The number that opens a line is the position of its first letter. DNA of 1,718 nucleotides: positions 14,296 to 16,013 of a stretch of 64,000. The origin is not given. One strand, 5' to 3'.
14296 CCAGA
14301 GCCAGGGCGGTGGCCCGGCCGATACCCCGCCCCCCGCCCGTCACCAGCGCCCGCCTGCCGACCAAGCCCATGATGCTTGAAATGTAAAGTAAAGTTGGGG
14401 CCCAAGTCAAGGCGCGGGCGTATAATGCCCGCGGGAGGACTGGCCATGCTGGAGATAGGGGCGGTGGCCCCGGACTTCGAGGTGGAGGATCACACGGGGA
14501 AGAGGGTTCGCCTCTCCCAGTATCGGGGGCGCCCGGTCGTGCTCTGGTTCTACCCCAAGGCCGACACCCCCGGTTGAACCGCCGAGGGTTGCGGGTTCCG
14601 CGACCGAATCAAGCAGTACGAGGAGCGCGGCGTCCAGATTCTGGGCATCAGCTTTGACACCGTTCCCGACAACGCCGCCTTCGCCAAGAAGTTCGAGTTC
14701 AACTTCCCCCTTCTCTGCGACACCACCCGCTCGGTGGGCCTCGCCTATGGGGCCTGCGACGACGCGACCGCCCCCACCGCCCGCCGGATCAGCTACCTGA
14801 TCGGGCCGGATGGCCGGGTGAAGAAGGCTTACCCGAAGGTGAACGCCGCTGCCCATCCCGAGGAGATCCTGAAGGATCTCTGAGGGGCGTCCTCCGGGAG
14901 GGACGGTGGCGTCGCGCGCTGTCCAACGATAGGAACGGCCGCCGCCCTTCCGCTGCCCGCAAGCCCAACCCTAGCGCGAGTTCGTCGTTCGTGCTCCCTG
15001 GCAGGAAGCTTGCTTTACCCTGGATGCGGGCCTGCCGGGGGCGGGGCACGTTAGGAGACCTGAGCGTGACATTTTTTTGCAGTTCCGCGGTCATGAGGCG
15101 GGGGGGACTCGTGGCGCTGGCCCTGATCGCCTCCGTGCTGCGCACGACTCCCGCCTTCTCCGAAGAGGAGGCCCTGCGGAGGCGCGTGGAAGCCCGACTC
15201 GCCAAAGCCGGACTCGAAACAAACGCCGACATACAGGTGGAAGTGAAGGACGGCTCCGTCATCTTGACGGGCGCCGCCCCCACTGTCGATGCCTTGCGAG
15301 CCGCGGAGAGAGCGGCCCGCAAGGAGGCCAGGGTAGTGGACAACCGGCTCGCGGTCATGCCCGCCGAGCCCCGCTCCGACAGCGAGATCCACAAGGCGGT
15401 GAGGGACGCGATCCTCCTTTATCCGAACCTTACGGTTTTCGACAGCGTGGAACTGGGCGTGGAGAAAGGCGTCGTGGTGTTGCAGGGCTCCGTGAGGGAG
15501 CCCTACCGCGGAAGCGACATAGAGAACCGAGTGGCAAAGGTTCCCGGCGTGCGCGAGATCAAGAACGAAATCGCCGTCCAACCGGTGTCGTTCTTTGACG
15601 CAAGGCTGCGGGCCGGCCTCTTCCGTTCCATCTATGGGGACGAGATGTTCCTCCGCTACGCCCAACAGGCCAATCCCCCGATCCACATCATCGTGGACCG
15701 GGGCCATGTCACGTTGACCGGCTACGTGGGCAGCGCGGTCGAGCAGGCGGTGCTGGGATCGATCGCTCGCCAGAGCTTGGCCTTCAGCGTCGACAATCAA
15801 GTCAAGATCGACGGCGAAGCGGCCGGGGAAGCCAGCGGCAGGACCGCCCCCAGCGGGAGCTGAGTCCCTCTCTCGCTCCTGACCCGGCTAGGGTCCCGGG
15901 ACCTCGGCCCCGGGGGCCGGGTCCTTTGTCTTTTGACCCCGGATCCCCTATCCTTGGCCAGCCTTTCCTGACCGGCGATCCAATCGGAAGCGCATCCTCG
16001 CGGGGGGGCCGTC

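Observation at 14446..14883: Predicted selenocysteine-containing BCP peroxiredoxin (in-frame TGA replaces the peroxidatic Cys)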

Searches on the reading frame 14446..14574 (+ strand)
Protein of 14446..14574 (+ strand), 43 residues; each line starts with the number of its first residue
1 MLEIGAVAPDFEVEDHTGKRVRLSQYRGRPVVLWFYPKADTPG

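Call 38: list_cluster_members(proteins=[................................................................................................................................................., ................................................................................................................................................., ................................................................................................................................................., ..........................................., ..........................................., window:14446-14574:+])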
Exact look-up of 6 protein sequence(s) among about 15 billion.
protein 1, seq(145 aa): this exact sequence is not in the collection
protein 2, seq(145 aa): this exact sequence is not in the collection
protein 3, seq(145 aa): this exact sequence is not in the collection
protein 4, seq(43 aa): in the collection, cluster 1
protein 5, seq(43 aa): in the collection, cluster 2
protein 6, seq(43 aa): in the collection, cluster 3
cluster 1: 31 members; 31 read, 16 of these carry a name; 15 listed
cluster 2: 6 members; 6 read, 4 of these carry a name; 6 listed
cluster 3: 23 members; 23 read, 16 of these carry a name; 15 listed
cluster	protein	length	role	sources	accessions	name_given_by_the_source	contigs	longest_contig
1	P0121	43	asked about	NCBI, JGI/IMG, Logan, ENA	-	thioredoxin-dependent peroxiredoxin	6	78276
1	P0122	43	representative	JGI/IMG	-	peroxiredoxin Q/BCP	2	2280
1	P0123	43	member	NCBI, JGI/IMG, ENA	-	peroxiredoxin Q/BCP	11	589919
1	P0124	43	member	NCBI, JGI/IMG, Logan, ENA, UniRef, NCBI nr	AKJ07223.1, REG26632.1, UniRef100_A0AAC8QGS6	peroxiredoxin Q/BCP [Archangium gephyra] | peroxiredoxin Q/BCP | Peroxiredoxin Q/BCP n=3 Tax=Archangium gephyra TaxID=48 RepID=A0AAC8QGS6_9BACT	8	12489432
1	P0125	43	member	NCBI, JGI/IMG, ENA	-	peroxiredoxin Q/BCP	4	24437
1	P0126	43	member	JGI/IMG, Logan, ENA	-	peroxiredoxin Q/BCP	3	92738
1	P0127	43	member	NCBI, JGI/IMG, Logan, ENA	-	peroxiredoxin Q/BCP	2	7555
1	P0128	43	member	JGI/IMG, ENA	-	peroxiredoxin Q/BCP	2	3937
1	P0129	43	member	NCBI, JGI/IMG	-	peroxiredoxin Q/BCP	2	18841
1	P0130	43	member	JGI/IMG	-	peroxiredoxin Q/BCP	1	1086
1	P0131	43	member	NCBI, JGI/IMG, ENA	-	peroxiredoxin Q/BCP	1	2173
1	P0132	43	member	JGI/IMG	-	peroxiredoxin Q/BCP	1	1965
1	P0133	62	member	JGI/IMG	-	peroxiredoxin Q/BCP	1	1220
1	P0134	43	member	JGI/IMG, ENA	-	peroxiredoxin Q/BCP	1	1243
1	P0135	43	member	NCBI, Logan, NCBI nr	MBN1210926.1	MAG: redoxin domain-containing protein [Myxococcaceae bacterium] | redoxin domain-containing protein [Myxococcaceae bacterium]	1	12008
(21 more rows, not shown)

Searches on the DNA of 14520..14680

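Call 13: search_rna_families(source=window, start=14520, end=14680, threshold=evalue, max_evalue=10)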
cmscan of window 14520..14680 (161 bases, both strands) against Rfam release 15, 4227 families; matches with E-value up to 10: 3.
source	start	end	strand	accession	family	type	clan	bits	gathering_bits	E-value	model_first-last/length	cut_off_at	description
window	14520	14581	-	RF03930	mir-1909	Gene; miRNA;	-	13.3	80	4.2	1-69/72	3'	mir-1909 microRNA precursor family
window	14639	14680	-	RF00211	SNORD35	Gene; snRNA; snoRNA; CD-box;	CL00056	11.2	36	8.7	44-88/88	5'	Small nucleolar RNA SNORD35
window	14646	14664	-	RF01141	sR18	Gene; snRNA; snoRNA; CD-box;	-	9.4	45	6.3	37-56/56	no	Small nucleolar RNA sR18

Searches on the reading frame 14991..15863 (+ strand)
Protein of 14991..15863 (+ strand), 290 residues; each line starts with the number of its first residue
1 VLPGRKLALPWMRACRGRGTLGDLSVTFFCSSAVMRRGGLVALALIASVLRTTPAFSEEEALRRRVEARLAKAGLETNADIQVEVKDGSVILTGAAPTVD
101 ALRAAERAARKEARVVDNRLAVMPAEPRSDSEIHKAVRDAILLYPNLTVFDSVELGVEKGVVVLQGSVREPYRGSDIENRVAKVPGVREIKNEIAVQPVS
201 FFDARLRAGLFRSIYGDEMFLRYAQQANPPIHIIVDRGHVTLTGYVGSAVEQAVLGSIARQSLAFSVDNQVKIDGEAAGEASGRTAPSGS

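Call 31: find_encoding_contigs(protein=window:14991-15863:+, flank=10000, max_places=4)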
Protein window:14991-15863:+ (290 aa): no gene with exactly this product is on record in the collection.
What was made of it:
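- Tried and rejected: The first attempt failed because of my choice of start codon (call 31).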
